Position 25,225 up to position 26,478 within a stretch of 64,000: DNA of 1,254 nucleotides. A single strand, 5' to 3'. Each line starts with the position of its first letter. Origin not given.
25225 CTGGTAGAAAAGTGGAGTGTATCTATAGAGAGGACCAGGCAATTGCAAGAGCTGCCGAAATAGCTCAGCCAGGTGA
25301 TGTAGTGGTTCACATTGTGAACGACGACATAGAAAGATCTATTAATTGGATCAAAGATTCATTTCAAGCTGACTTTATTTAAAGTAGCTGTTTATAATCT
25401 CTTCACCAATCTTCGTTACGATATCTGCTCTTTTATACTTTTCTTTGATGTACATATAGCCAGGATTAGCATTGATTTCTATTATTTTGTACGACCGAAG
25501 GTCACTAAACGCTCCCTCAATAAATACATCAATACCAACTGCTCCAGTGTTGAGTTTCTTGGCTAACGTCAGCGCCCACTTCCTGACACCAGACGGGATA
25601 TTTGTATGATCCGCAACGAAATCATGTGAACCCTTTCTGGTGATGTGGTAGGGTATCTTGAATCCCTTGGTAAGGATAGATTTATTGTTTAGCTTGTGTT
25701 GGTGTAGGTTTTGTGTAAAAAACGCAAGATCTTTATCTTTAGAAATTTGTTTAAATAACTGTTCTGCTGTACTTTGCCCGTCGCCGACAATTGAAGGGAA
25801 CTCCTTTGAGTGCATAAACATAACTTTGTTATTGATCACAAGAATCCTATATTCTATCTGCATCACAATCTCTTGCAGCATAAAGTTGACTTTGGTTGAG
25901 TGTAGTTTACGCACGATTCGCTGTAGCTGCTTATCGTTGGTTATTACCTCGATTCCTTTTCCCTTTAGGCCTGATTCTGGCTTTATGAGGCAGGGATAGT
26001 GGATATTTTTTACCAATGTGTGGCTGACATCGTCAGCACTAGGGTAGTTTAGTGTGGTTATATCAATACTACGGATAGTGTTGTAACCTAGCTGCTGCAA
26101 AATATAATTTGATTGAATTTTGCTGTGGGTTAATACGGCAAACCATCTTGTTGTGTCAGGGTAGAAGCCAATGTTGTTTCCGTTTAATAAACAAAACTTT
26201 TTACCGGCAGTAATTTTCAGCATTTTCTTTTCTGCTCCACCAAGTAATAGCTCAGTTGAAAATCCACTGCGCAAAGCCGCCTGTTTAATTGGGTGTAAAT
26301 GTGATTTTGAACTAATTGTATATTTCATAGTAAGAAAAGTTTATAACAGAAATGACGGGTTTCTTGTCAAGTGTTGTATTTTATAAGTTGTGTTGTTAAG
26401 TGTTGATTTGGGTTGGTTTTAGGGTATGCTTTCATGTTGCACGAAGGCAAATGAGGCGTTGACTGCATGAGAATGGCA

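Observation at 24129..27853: Disassembled amide-ligase cluster: standalone Mur-ligase-domain protein + two ATP-grasp enzymes (cyanophycin-synthetase-like parts as separate genes)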

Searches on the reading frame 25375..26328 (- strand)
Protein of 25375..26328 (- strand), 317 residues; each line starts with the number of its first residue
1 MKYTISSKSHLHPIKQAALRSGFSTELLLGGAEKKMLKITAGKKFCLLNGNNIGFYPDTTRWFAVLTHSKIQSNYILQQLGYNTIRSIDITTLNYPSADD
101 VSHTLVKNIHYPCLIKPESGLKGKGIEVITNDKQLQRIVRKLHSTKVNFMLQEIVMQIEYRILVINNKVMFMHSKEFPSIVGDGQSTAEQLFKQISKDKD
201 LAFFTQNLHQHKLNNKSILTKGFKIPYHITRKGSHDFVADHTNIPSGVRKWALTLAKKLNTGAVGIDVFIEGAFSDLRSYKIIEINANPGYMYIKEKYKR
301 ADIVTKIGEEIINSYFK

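Call 3: search_protein_families(library=pfam, proteins=[window:25375-26328:-], max_evalue=0.01)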
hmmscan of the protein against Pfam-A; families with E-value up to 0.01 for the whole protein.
window:25375-26328:- (317 aa): 8 families
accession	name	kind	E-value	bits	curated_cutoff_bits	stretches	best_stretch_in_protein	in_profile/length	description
PF08443.16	RimK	-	5.4e-08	33.1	21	1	238-309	121-186/188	RimK-like ATP-grasp domain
PF02786.22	CPSase_L_D2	-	7.1e-06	26.1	19.8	1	72-155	4-84/211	Carbamoyl-phosphate synthase L chain, ATP binding domain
PF02222.28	ATP-grasp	-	9.5e-05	22.6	27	1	95-165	13-87/179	ATP-grasp domain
PF02655.19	ATP-grasp_3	-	0.00012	22.6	23.2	1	83-233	6-106/160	ATP-grasp domain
PF07478.18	Dala_Dala_lig_C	-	0.00013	22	24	1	77-170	2-96/204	D-ala D-ala ligase C-terminus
PF14397.11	ATPgrasp_ST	-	0.0017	18.1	31.4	0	103-135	53-85/278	Sugar-transfer associated ATP-grasp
PF14398.11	ATPgrasp_YheCD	-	0.0031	17.3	26.8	0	84-141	24-79/255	YheC/D like ATP-grasp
PF13535.11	ATP-grasp_4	-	0.0035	17.4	27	1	109-152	1-46/160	ATP-grasp domain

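Call 4: search_protein_families(library=ncbifam, proteins=[window:25375-26328:-], max_evalue=0.01)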
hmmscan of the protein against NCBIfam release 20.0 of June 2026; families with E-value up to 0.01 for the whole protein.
window:25375-26328:- (317 aa): 26 families (the best 25 are shown)
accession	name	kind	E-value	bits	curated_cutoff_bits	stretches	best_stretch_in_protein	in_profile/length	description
TIGR02068.2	cya_phycin_syn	equivalog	4.6e-18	64.6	850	1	102-291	240-448/862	cyanophycin synthetase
NF010623.0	PRK14016.1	subfamily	3e-16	58.8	877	1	103-294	242-453/871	cyanophycin synthetase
NF002688.0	PRK02471.1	equivalog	2.5e-12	46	425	2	67-195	487-613/756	bifunctional glutamate--cysteine ligase GshA/glutathione synthetase GshB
TIGR00768.1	rimK_fam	subfamily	4e-10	39.5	143.4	2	70-170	88-188/276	RimK family alpha-L-glutamate ligase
TIGR03103.1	trio_acet_GNAT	equivalog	1e-08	34.2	569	1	110-290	331-523/547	N-acetylglutaminylglutamine synthetase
TIGR01205.1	D_ala_D_alaTIGR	subfamily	2.5e-08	33.3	245.65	1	65-178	102-214/318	D-alanine--D-alanine ligase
NF040720.1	MptN_Meth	equivalog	1.1e-07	31.3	350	1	112-170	137-200/291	tetrahydromethanopterin:alpha-L-glutamate ligase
NF011170.0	PRK14572.1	equivalog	4.3e-06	26.1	489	1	66-166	127-227/351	D-alanyl-alanine synthetase A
NF002527.0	PRK01966.1-3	equivalog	6.2e-06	25.6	310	1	64-172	113-220/332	D-alanine--D-alanine ligase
NF002378.0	PRK01372.1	subfamily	6.6e-06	25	243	1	67-170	98-194/305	D-alanine--D-alanine ligase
NF009402.0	PRK12767.1-1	equivalog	8e-06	24.9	218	1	102-160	140-200/329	carbamoyl phosphate synthase-like protein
TIGR02144.1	LysX_arch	equivalog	0.00025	20.2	275.6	0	100-165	112-183/281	lysine biosynthesis protein LysX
NF053643.1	Ddl_archaea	equivalog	0.00027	20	500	1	86-172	115-199/367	putative pseudomurein biosynthesis ATP-grasp protein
TIGR01435.1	glu_cys_lig_rel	equivalog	0.00049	18.5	656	1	66-194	466-588/719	bifunctional glutamate--cysteine ligase/glutathione synthetase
NF004679.0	PRK06019.1-5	equivalog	0.001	18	326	1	85-162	107-188/376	5-(carboxyamino)imidazole ribonucleotide synthase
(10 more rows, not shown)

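Call 6: search_solved_structures(query=window:25375-26328:-, max_evalue=0.01, show_alignments=1)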
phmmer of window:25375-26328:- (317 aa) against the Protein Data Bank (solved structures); distinct sequences matched with E-value up to 0.01: 8.
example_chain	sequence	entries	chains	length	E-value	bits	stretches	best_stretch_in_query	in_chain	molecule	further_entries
7wac_A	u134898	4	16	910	1.6e-08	37.2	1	110-292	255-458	Cyanophycin synthase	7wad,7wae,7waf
8fxh_A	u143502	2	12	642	7.7e-06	28.4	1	99-307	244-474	RimK domain-containing protein ATP-grasp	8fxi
7lg5_A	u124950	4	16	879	1.1e-05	28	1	91-291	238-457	Cyanophycin synthase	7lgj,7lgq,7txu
7txv_A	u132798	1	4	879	1.1e-05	28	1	91-291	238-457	Cyanophycin synthase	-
7lgn_A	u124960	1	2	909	5.2e-05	25.7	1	100-207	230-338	Cyanophycin synthase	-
7ta5_A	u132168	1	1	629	0.00029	23.2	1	107-193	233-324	Glutathione synthase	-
7lgm_A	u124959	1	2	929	0.00031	23.2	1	99-206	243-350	Cyanophycin synthase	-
3ln7_A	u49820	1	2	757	0.00034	23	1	64-191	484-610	Glutathione biosynthesis bifunctional protein gshAB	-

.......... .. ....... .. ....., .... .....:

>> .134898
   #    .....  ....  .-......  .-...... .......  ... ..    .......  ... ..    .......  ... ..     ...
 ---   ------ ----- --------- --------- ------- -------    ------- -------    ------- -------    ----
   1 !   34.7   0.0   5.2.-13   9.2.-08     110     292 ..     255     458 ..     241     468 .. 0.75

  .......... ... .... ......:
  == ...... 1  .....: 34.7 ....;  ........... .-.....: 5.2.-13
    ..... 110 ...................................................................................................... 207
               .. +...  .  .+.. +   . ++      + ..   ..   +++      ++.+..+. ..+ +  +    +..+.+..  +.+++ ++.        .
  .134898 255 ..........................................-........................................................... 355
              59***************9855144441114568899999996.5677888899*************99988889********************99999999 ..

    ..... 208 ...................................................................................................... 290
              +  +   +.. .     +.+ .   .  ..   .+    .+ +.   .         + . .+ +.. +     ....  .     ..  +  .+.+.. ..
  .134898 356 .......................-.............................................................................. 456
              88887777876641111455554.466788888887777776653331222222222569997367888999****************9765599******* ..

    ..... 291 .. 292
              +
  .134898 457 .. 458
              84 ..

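Call 13: find_homologous_proteins(query=window:25375-26328:-, max_evalue=0.001)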
Query window:25375-26328:- (317 aa): 5 proteins with E <= 0.001 among 778 candidates.
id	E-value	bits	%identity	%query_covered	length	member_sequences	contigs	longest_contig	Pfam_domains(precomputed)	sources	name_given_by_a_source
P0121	2.2e-208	708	100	100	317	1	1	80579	PF02786.23,PF08443.17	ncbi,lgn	-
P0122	5.3e-80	287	45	99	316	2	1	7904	PF07478.19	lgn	-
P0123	5.4e-65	237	42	97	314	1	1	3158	PF08443.17,PF07478.19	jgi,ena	-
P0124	1.3e-60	223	41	98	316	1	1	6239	PF02786.23,PF08443.17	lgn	-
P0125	1.2e-50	190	34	97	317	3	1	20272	PF08443.17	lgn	-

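Call 15: find_encoding_contigs(protein=P0125, flank=8000, max_places=3)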
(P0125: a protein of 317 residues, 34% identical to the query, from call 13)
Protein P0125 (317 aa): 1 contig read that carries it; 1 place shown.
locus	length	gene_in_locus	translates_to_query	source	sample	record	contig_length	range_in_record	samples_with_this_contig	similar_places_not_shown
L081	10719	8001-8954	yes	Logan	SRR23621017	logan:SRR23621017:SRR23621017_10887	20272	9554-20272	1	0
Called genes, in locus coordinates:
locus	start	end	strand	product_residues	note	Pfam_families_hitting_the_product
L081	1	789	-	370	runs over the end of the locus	PF26514:DUF8173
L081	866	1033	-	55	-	-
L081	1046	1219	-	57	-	-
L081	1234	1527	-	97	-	-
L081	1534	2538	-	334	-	PF02449:Glyco_hydro_42 (weak)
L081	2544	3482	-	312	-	PF00892:EamA (faint)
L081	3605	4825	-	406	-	PF00232:Glyco_hydro_1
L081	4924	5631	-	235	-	PF10108:DNA_pol_B_exo2, PF13482:RNase_H_2, PF03104:DNA_pol_B_exo1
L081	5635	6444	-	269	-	-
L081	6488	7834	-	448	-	PF02222:ATP-grasp (weak), PF02655:ATP-grasp_3 (weak), PF02786:CPSase_L_D2 (faint), PF07478:Dala_Dala_lig_C (faint), PF13535:ATP-grasp_4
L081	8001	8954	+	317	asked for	PF08443:RimK (weak)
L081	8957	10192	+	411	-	PF13535:ATP-grasp_4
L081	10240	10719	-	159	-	?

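Call 16: find_encoding_contigs(protein=P0122, flank=8000, max_places=3)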
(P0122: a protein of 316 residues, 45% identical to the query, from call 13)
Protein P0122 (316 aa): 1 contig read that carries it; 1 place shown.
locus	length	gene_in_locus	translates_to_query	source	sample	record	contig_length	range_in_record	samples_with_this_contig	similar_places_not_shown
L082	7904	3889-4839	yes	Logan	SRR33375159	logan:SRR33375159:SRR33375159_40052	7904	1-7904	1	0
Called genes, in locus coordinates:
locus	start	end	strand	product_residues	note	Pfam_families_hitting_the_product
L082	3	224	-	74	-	?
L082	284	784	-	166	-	-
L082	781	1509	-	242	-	PF03104:DNA_pol_B_exo1 (weak), PF13482:RNase_H_2 (weak), PF10108:DNA_pol_B_exo2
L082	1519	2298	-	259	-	PF14240:YHYH (faint)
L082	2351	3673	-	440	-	PF02786:CPSase_L_D2 (faint), PF07478:Dala_Dala_lig_C (weak), PF13535:ATP-grasp_4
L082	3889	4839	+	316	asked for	PF07478:Dala_Dala_lig_C (faint)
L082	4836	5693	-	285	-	PF08443:RimK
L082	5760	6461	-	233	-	PF13098:Thioredoxin_2 (faint), PF13462:Thioredoxin_4, PF01323:DSBA, PF13743:Thioredoxin_5 (faint)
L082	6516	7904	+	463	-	?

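Call 25: search_protein_representatives(alignment_id=A2)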
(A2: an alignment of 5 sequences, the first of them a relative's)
Query: 5 sequences, 314 profile positions. Proteins with E-value up to 0.001 (for the whole library): 7205; up to 1e-10: 1622; up to 1e-30: 51. The best 150 are listed.
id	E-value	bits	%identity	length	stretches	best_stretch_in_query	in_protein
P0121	3.0e-148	509.4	-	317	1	3-313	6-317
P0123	5.2e-147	505.4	-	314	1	1-314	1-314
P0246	1.6e-112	392.1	-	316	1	3-313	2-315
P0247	6.3e-102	357.3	-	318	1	1-313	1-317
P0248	2.8e-100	351.9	-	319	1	3-312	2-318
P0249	9.0e-97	340.3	-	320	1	2-312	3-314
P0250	5.2e-93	328.0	-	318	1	3-314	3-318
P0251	1.9e-85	303.1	-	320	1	3-313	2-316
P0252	2.5e-84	299.5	-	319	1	4-313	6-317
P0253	5.3e-83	295.1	-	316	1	1-313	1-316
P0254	7.3e-83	294.7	-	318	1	5-313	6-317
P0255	7.2e-80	284.8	-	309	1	10-312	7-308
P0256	2.7e-79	282.9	-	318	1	1-311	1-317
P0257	4.4e-79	282.3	-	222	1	97-313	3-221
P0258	7.8e-78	278.1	-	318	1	3-313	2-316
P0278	9.8e-40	153.0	-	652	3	10-293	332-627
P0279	6.8e-39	150.2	-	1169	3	9-286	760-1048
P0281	6.0e-38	147.1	-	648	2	53-310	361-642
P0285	3.0e-36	141.5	-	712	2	62-291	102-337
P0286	1.2e-34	136.3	-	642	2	22-310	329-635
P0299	3.4e-28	115.0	-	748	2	62-198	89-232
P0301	1.4e-27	113.0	-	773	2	23-288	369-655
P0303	2.7e-27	112.1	-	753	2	61-287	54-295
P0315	2.1e-25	105.9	-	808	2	14-287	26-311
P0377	4.5e-22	95.0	-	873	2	66-288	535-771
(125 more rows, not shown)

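Call 27: search_protein_families(library=pfam, proteins=[P0278, P0279, P0281, P0285, P0286, P0299, P0301, P0303, P0315, P0377], max_evalue=0.00001)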
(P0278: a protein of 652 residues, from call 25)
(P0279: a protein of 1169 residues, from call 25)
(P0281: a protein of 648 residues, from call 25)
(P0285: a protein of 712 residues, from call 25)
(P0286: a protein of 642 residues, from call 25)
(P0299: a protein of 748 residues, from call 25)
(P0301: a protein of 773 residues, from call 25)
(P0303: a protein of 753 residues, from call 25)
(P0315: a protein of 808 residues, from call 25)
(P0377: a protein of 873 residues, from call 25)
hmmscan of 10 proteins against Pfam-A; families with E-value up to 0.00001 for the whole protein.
P0278 (652 aa): 6 families
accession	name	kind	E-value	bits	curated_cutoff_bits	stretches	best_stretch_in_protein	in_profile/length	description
PF08443.16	RimK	-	5.3e-20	72.3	21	1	383-500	2-113/188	RimK-like ATP-grasp domain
PF02655.19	ATP-grasp_3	-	6.9e-12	46.2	23.2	0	383-483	2-82/160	ATP-grasp domain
PF02955.21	GSH-S_ATP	-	1.1e-10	41.6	23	0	99-166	22-93/175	Prokaryotic glutathione synthetase, ATP-grasp domain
PF14398.11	ATPgrasp_YheCD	-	5.4e-10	39.4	26.8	0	98-129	38-69/255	YheC/D like ATP-grasp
PF07478.18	Dala_Dala_lig_C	-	2.2e-09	37.6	24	1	415-488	26-99/204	D-ala D-ala ligase C-terminus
PF14397.11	ATPgrasp_ST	-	2.2e-09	37.4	31.4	0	47-129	6-81/278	Sugar-transfer associated ATP-grasp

P0279 (1169 aa): 13 families
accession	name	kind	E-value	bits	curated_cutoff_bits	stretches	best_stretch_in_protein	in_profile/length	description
PF08443.16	RimK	-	8.9e-31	107.4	21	3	85-190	2-106/188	RimK-like ATP-grasp domain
PF02655.19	ATP-grasp_3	-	1.8e-24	87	23.2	0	813-909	2-82/160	ATP-grasp domain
PF14397.11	ATPgrasp_ST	-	2.4e-22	79.9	31.4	0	805-902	12-113/278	Sugar-transfer associated ATP-grasp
PF00708.24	Acylphosphatase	-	6.6e-20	71.6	22.5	1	1085-1166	3-85/85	Acylphosphatase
PF02955.21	GSH-S_ATP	-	3.7e-17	62.7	23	0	851-919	30-105/175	Prokaryotic glutathione synthetase, ATP-grasp domain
PF07478.18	Dala_Dala_lig_C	-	4.5e-14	52.9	24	0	93-182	1-95/204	D-ala D-ala ligase C-terminus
PF02222.28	ATP-grasp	-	7.4e-14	52.2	27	0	94-169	3-76/179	ATP-grasp domain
PF01071.24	GARS_A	-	7.8e-13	49.1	27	0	450-531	12-100/194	Phosphoribosylglycinamide synthetase, ATP-grasp (A) domain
PF14398.11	ATPgrasp_YheCD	-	3.3e-11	43.4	26.8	0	626-664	194-232/255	YheC/D like ATP-grasp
PF02786.22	CPSase_L_D2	-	1.1e-08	35.4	19.8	0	86-171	1-91/211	Carbamoyl-phosphate synthase L chain, ATP binding domain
PF08442.15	ATP-grasp_2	-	1.2e-07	32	29.5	0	818-896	7-80/202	ATP-grasp domain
PF13535.11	ATP-grasp_4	-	1e-06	28.9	27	0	476-525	2-66/160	ATP-grasp domain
PF03133.20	TTL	-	3.7e-06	26.8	20.1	0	635-664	235-264/292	Tubulin-tyrosine ligase family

P0281 (648 aa): 4 families
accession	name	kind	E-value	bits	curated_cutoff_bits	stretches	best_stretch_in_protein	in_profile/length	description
PF08443.16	RimK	-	3.2e-17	63.2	21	0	419-490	35-106/188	RimK-like ATP-grasp domain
PF02655.19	ATP-grasp_3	-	1.9e-10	41.5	23.2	0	374-480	1-80/160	ATP-grasp domain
PF02955.21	GSH-S_ATP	-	8e-10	38.9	23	0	426-492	33-105/175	Prokaryotic glutathione synthetase, ATP-grasp domain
PF07478.18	Dala_Dala_lig_C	-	7.2e-07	29.4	24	0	422-483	34-98/204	D-ala D-ala ligase C-terminus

P0285 (712 aa): 7 families
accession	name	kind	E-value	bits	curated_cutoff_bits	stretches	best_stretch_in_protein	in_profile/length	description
PF08443.16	RimK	-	2.2e-17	63.7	21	0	106-220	3-105/188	RimK-like ATP-grasp domain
PF14397.11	ATPgrasp_ST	-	1e-14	54.9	31.4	1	95-178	10-86/278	Sugar-transfer associated ATP-grasp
PF02655.19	ATP-grasp_3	-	1.7e-12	48.2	23.2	0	458-564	2-82/160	ATP-grasp domain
PF02955.21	GSH-S_ATP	-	2.1e-10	40.8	23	0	491-575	18-106/175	Prokaryotic glutathione synthetase, ATP-grasp domain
PF07478.18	Dala_Dala_lig_C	-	8.8e-09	35.6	24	0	491-562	22-92/204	D-ala D-ala ligase C-terminus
PF13535.11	ATP-grasp_4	-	7.1e-08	32.7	27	0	506-540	3-37/160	ATP-grasp domain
PF02786.22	CPSase_L_D2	-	1.2e-07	31.9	19.8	0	135-183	21-69/211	Carbamoyl-phosphate synthase L chain, ATP binding domain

P0286 (642 aa): 7 families
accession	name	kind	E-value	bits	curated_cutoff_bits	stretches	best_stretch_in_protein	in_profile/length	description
PF08443.16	RimK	-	4.1e-25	88.9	21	2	216-294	111-184/188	RimK-like ATP-grasp domain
PF02655.19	ATP-grasp_3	-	1.6e-13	51.5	23.2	0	369-607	2-155/160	ATP-grasp domain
PF02955.21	GSH-S_ATP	-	1.5e-11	44.5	23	0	421-498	34-114/175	Prokaryotic glutathione synthetase, ATP-grasp domain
PF14398.11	ATPgrasp_YheCD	-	6.1e-09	36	26.8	0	512-615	131-233/255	YheC/D like ATP-grasp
PF07478.18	Dala_Dala_lig_C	-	7.8e-08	32.5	24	0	560-613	128-180/204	D-ala D-ala ligase C-terminus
PF14397.11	ATPgrasp_ST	-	3e-07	30.4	31.4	0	49-128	9-81/278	Sugar-transfer associated ATP-grasp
PF13535.11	ATP-grasp_4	-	1.7e-06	28.2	27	0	110-162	5-57/160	ATP-grasp domain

P0299 (748 aa): 2 families
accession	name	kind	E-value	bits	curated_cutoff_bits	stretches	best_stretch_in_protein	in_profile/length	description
PF14398.11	ATPgrasp_YheCD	-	8.4e-09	35.5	26.8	0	111-210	17-116/255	YheC/D like ATP-grasp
PF14397.11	ATPgrasp_ST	-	1.3e-06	28.2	31.4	0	77-164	5-84/278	Sugar-transfer associated ATP-grasp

P0301 (773 aa): 7 families
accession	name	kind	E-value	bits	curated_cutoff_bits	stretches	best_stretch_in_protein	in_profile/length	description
PF00708.24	Acylphosphatase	-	3.1e-17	63.1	22.5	1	690-772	2-85/85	Acylphosphatase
PF08443.16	RimK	-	1.1e-16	61.4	21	1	428-522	11-106/188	RimK-like ATP-grasp domain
PF02655.19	ATP-grasp_3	-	2.8e-16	60.5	23.2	1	421-512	4-80/160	ATP-grasp domain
PF02955.21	GSH-S_ATP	-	2.1e-11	44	23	1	441-524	16-105/175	Prokaryotic glutathione synthetase, ATP-grasp domain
PF07478.18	Dala_Dala_lig_C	-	5e-10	39.7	24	1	95-171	20-96/204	D-ala D-ala ligase C-terminus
PF02786.22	CPSase_L_D2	-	2.3e-08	34.2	19.8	0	426-491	7-70/211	Carbamoyl-phosphate synthase L chain, ATP binding domain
PF02222.28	ATP-grasp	-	2.2e-06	27.9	27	0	427-501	2-76/179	ATP-grasp domain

P0303 (753 aa): 8 families
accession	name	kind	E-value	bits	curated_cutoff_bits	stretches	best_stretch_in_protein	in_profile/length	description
PF02655.19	ATP-grasp_3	-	1.9e-16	61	23.2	1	408-500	4-82/160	ATP-grasp domain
PF02955.21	GSH-S_ATP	-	8e-12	45.4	23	1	432-509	20-104/175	Prokaryotic glutathione synthetase, ATP-grasp domain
PF00708.24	Acylphosphatase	-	3.3e-11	43.7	22.5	1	668-739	2-73/85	Acylphosphatase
PF08443.16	RimK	-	4.8e-09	36.5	21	0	419-508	15-106/188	RimK-like ATP-grasp domain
PF01071.24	GARS_A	-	7.9e-08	32.8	27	0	408-502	3-105/194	Phosphoribosylglycinamide synthetase, ATP-grasp (A) domain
PF07478.18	Dala_Dala_lig_C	-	2.3e-07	31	24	0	115-155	54-95/204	D-ala D-ala ligase C-terminus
PF14397.11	ATPgrasp_ST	-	6.2e-07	29.3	31.4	0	408-477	22-94/278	Sugar-transfer associated ATP-grasp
PF14398.11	ATPgrasp_YheCD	-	5.8e-06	26.2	26.8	0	432-478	37-83/255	YheC/D like ATP-grasp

P0315 (808 aa): 8 families
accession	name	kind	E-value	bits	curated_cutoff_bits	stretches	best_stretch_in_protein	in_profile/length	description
PF08443.16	RimK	-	3.8e-20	72.7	21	2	449-554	1-106/188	RimK-like ATP-grasp domain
PF00708.24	Acylphosphatase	-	1.1e-18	67.7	22.5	1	721-795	2-76/85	Acylphosphatase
PF02655.19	ATP-grasp_3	-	2.9e-16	60.4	23.2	1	450-682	2-155/160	ATP-grasp domain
PF14397.11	ATPgrasp_ST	-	6.3e-13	49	31.4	0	442-506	12-77/278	Sugar-transfer associated ATP-grasp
PF02786.22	CPSase_L_D2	-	2.4e-10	40.7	19.8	1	88-170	1-91/211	Carbamoyl-phosphate synthase L chain, ATP binding domain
PF02955.21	GSH-S_ATP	-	3e-08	33.7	23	0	482-557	26-106/175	Prokaryotic glutathione synthetase, ATP-grasp domain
PF07478.18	Dala_Dala_lig_C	-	6.5e-08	32.8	24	0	112-182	23-95/204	D-ala D-ala ligase C-terminus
PF02222.28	ATP-grasp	-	6.2e-06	26.4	27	0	113-169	18-77/179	ATP-grasp domain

P0377 (873 aa): 6 families
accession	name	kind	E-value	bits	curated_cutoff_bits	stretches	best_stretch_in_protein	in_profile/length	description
PF08443.16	RimK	-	2.6e-21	76.6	21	2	88-192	1-105/188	RimK-like ATP-grasp domain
PF00708.24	Acylphosphatase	-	5.2e-19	68.7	22.5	1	804-871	2-69/85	Acylphosphatase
PF02655.19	ATP-grasp_3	-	1.1e-15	58.6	23.2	1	89-204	2-101/160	ATP-grasp domain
PF14397.11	ATPgrasp_ST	-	1.1e-14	54.7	31.4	1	86-173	17-105/278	Sugar-transfer associated ATP-grasp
PF02955.21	GSH-S_ATP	-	5.3e-10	39.5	23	0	572-640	30-105/175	Prokaryotic glutathione synthetase, ATP-grasp domain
PF01071.24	GARS_A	-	1.2e-09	38.7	27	0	535-632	2-105/194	Phosphoribosylglycinamide synthetase, ATP-grasp (A) domain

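Call 53: predict_structure(alignment_id=A2)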
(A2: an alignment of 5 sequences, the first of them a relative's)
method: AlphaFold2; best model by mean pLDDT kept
length: 317 residues; sequences in the alignment: 5
mean_pLDDT: 79.6   pTM: 0.71
mean pLDDT of the five models: 79.6, 77.9, 71.6, 54.6, 53.6
residues with pLDDT >= 90: 66; 70-90: 182; 50-70: 67; < 50: 2
segments of 3 or more residues with pLDDT < 50: none
pLDDT, mean of each block of 10 residues (from residue 1): 52 81 84 74 80 57 76 89 88 90 85 83 74 91 91 81 81 73 93 78 85 93 83 59 80 89 84 83 73 64 75 77
secondary structure, 60 per line:
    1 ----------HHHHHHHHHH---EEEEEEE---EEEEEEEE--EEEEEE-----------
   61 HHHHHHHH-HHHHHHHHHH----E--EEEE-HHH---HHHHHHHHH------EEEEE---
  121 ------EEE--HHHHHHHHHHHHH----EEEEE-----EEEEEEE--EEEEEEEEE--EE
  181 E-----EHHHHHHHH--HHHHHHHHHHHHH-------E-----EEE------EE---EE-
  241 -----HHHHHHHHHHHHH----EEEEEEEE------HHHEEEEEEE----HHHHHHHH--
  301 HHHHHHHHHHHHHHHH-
elements in order: H11-20 E24-30 E34-41 E44-49 H61-68 H70-79 E87-90 H98-106 E113-117 E127-129 H132-144 E149-153 E159-165 E168-176 E179-181 H188-195 H198-210 E224-226 H246-258 E263-270 E280-286 H291-298 H301-316
